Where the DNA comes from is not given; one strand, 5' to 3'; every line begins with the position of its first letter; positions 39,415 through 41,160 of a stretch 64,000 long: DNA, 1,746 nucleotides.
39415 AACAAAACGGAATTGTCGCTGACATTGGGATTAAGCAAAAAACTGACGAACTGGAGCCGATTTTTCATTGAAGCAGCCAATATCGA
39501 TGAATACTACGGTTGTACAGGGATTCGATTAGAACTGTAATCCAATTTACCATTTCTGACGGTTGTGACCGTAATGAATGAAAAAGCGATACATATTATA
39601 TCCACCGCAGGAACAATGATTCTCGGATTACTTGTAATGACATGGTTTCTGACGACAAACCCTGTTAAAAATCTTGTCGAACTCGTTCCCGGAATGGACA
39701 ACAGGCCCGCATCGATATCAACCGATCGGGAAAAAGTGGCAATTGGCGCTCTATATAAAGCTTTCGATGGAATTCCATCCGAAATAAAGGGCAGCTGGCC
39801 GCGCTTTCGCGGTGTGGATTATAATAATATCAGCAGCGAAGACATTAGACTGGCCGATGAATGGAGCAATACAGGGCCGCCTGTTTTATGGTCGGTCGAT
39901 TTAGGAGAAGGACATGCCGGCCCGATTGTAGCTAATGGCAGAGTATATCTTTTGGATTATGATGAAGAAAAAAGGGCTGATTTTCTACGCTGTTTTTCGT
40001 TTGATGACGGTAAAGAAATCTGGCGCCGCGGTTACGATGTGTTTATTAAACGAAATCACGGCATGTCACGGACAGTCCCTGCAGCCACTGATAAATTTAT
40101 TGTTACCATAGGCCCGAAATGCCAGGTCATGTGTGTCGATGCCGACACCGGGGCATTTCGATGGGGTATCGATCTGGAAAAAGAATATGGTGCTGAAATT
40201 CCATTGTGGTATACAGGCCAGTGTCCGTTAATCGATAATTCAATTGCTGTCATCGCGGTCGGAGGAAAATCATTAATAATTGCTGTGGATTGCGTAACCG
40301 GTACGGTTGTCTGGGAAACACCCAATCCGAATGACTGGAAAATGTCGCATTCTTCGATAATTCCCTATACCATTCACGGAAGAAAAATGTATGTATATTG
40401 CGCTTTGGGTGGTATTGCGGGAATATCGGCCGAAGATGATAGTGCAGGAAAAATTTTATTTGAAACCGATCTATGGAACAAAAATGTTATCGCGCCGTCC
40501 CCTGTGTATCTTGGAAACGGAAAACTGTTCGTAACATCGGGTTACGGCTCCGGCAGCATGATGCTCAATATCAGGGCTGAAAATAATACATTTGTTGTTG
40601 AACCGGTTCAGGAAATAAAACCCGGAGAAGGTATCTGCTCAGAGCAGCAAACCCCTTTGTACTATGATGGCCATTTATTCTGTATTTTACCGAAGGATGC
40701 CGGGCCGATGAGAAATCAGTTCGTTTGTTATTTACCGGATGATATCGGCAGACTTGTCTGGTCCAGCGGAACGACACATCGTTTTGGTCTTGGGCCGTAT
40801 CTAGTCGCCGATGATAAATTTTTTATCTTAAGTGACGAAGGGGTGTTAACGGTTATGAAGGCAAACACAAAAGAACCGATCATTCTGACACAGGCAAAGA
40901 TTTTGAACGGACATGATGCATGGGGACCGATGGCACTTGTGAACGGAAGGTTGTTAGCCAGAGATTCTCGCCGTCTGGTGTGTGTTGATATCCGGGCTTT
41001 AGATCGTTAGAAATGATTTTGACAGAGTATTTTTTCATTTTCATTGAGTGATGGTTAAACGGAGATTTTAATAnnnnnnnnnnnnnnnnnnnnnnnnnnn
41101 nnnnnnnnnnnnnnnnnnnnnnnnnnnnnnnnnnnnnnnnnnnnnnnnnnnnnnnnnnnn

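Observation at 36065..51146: Beta-propeller-rich envelope gene cluster wired to a NapG/NapH-like ferredoxin pair and an NAD(P)H-oxidising Fe-S flavoprotein pair, with no recognisable terminal reductase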

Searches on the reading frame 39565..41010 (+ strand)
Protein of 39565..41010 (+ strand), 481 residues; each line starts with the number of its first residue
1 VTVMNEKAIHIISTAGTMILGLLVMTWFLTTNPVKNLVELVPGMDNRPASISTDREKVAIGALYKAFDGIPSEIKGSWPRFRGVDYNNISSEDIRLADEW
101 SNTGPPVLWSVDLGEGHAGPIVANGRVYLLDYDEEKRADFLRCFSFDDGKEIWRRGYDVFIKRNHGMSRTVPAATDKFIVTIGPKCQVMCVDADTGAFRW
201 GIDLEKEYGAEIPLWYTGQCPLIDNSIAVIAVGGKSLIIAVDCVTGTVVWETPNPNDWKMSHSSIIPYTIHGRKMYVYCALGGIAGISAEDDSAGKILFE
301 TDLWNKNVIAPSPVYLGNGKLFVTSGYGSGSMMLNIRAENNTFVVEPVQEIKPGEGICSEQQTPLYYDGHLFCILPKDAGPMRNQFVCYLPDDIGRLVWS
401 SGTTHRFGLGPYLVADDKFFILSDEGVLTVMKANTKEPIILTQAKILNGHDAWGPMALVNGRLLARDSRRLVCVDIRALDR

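Call 4: search_protein_families(library=pfam, proteins=[window:39565-41010:+], max_evalue=0.01)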
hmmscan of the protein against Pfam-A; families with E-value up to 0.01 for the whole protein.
window:39565-41010:+ (481 aa): 2 families
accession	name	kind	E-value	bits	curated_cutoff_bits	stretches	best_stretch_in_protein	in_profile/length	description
PF13360.13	PQQ_2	-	5.3e-18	66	27.6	1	142-340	6-188/233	Outer membrane protein assembly factor BamB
PF01011.28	PQQ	-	0.0016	17.7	26.7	0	167-207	48-88/595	Glucose/ethanol/alcohol dehydrogenase, beta-propeller domain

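Call 5: search_protein_families(library=ncbifam, proteins=[window:39565-41010:+], max_evalue=0.01)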
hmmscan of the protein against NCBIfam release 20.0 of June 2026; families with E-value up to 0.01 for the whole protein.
window:39565-41010:+ (481 aa): 4 families
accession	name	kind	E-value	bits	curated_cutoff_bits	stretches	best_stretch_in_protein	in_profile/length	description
TIGR03300.1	assembly_YfgL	equivalog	2.7e-05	23.1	285.2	1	107-289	42-207/377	outer membrane protein assembly factor BamB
NF008351.0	PRK11138.1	equivalog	0.00045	18.8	423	1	107-252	46-186/394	outer membrane protein assembly factor BamB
TIGR04528.1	acido_non_PQQ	subfamily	0.0024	16.7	650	0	146-252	74-179/493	acido-empty-quinoprotein group A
NF041516.1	PA2928_fam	subfamily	0.0068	15.8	70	0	167-211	50-96/376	PA2928 family protein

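Call 17: search_solved_structures(query=window:39565-41010:+, max_evalue=1)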
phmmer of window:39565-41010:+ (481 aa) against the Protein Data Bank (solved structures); distinct sequences matched with E-value up to 1: 1.
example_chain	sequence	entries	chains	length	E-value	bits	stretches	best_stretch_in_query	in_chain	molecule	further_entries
6kyt_P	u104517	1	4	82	0.16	14.1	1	42-117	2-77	Antitoxin MazE9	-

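Call 27: find_homologous_proteins(query=window:39565-41010:+, max_evalue=1e-20)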
Query window:39565-41010:+ (481 aa): 6175 proteins with E <= 1e-20 among 8000 candidates; the best 120 are listed.
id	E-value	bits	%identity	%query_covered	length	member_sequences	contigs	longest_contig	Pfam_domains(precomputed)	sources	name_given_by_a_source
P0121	0.0e+0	1124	100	99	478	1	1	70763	PF13360.14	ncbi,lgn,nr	ncbi:MAG: PQQ-binding-like beta-propeller repeat protein [Candidatus Latescibacteria bacterium]|nr:P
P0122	2.8e-286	968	84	100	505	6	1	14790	PF13360.14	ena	-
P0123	1.1e-285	966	84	99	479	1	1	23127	PF13360.14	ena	-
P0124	1.6e-271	920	78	100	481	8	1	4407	PF13360.14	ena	-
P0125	5.4e-268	908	79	99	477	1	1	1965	PF13360.14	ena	-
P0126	4.2e-267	905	79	99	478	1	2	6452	PF13360.14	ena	-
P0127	2.3e-266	903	77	99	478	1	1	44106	PF13360.14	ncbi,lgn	-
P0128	3.2e-266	902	77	99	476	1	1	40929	PF13360.14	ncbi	ncbi:PQQ-binding-like beta-propeller repeat protein [Candidatus Latescibacterota bacterium]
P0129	2.9e-263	892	77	99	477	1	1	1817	PF13360.14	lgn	-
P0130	5.2e-262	888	75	99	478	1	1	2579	PF13360.14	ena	-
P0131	9.6e-262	887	77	99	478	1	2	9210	PF13360.14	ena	-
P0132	1.0e-261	887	76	99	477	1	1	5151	PF13360.14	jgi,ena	-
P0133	1.1e-261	887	76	99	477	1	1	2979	PF13360.14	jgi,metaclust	metaclust:\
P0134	7.2e-260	881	76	99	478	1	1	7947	PF13360.14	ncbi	-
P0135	1.3e-259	880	75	99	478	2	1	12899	PF13360.14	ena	-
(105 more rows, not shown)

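Call 38: predict_structure(alignment_id=A2)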
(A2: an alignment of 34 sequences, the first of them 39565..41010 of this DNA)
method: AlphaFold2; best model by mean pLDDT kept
length: 481 residues; sequences in the alignment: 34
mean_pLDDT: 82.5   pTM: 0.80
mean pLDDT of the five models: 82.5, 79.6, 76.3, 75.2, 72.7
residues with pLDDT >= 90: 193; 70-90: 203; 50-70: 64; < 50: 21
segments of 3 or more residues with pLDDT < 50: 39-44, 48-54, 82-85
pLDDT, mean of each block of 10 residues (from residue 1): 65 87 86 58 46 54 64 60 57 84 90 87 88 82 92 81 61 88 86 89 89 70 89 90 95 85 76 90 88 92 76 88 81 92 91 84 87 89 93 93 88 91 93 95 88 85 91 89 39
secondary structure, 60 per line:
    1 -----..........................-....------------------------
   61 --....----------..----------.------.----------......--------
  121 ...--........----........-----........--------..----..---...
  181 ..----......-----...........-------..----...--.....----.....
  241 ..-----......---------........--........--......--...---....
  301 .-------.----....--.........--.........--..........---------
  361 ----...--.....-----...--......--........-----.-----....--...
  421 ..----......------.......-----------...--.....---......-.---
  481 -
elements in order: H6-31 H33-36 E63-66 E107-112 E121-123 E126-133 E138-145 E151-158 E178-182 E187-192 E198-203 H204-208 E222-224 E227-231 E236-242 E248-253 E263-270 E273-280 E283-288 E297-301 E314-317 E320-325 E331-339 E342-351 E365-367 E370-374 E385-390 E393-400 E412-415 E418-422 E427-432 E439-445 E457-459 E462-466 E470-475

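Call 40: fold_search(model_id=the predicted structure, library=pdb)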
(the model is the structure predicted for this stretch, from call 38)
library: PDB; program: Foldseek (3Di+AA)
matches with E <= 10: 1711; with E <= 0.001: 1258
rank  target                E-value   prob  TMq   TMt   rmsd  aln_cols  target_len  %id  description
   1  3prw                  1.0e-17  1.00  0.57  0.75   7.0       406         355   16  Crystal structure of the lipoprotein BamB (released 2011-01-19)
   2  3q7o                  1.7e-17  1.00  0.57  0.74   7.5       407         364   16  The crystal structure of BamB from the BAM complex in spacegroup P213 (released 2011-02-09)
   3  3q54                  2.3e-17  1.00  0.56  0.75   6.3       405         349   14  Crystal structure of Escherichia coli BamB (released 2012-05-09)
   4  7tt2_B                3.0e-17  1.00  0.55  0.73   6.5       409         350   15  BamABCDE bound to substrate EspP class 3 (released 2022-03-30)
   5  3p1l                  4.3e-17  1.00  0.58  0.75   6.1       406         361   16  Crystal structure of Escherichia coli BamB, a lipoprotein component of the beta-barrel assembly machinery complex, nativ (released 2010-12-22)
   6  9co0_B                4.8e-17  1.00  0.55  0.74   6.9       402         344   15  CryoEM structure of BAM in complex with the PTB2 open-state inhibitor (in SMA nanodisc) (released 2024-12-25)
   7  3q7m                  5.6e-17  1.00  0.56  0.76   5.6       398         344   15  The crystal structure of BamB from the BAM complex in spacegroup I222 (released 2011-02-09)
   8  8adg_B                6.6e-17  1.00  0.56  0.73   7.9       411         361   15  Cryo-EM structure of Darobactin 22 bound BAM complex (released 2023-01-11)
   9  8pz2_B                6.9e-17  1.00  0.54  0.68   8.7       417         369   16  Wait Complex: Lateral open BAM bound Extended SurA (released 2024-09-25)
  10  9a3d_MODEL_1_A        7.7e-17  1.00  0.56  0.67   7.6       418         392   16  Model of E. coli BamB by in-cell photo-crosslinking MS and deep learning (released 2023-02-24)
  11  8qpv_B                8.1e-17  1.00  0.56  0.72   7.1       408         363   15  Handover Complex: BAM bound OmpX and extended SurA (released 2024-09-25)
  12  8orr                  9.5e-17  1.00  0.56  0.74   5.7       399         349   14  Outer membrane protein assembly factor BamB from Klebsiella pneumoniae (released 2024-04-24)
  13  5ayw_B                1.2e-16  1.00  0.56  0.74   6.6       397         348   15  Structure of a membrane complex (released 2016-02-24)
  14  9mgf_B                1.2e-16  1.00  0.54  0.70   7.6       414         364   15  beta-barrel assembly machine from Escherichia coli in a middle state of substrate assembly (released 2025-12-17)
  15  8bvq_B                1.7e-16  1.00  0.56  0.72   7.3       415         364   16  E. coli BAM complex (BamABCDE) bound to darobactin B (released 2023-05-24)
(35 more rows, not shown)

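Call 57: search_solved_structures(query=A2, max_evalue=1)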
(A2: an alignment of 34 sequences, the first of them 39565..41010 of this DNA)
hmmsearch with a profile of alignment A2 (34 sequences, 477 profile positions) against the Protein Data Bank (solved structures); distinct sequences matched with E-value up to 1: 7.
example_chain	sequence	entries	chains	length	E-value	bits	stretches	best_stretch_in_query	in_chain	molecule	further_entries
22vi_A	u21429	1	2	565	0.0019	20.3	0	213-254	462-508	Quinohemoprotein alcohol dehydrogenase ADH-IIG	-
6zcw_A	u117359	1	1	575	0.0035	19.4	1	169-297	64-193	Quinoprotein ethanol dehydrogenase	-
6zcv_A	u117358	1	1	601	0.0042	19.2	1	169-297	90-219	Quinoprotein ethanol dehydrogenase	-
4hdj_A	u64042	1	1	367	0.0061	18.7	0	157-249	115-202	Outer membrane protein assembly factor BamB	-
9pxg_B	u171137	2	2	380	0.0067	18.5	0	157-249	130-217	Outer membrane protein assembly factor BamB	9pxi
1yiq_A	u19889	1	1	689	0.087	14.8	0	164-259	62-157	Quinohemoprotein alcohol dehydrogenase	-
4mh1_A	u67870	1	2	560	0.11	14.5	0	217-276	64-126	Sorbose dehydrogenase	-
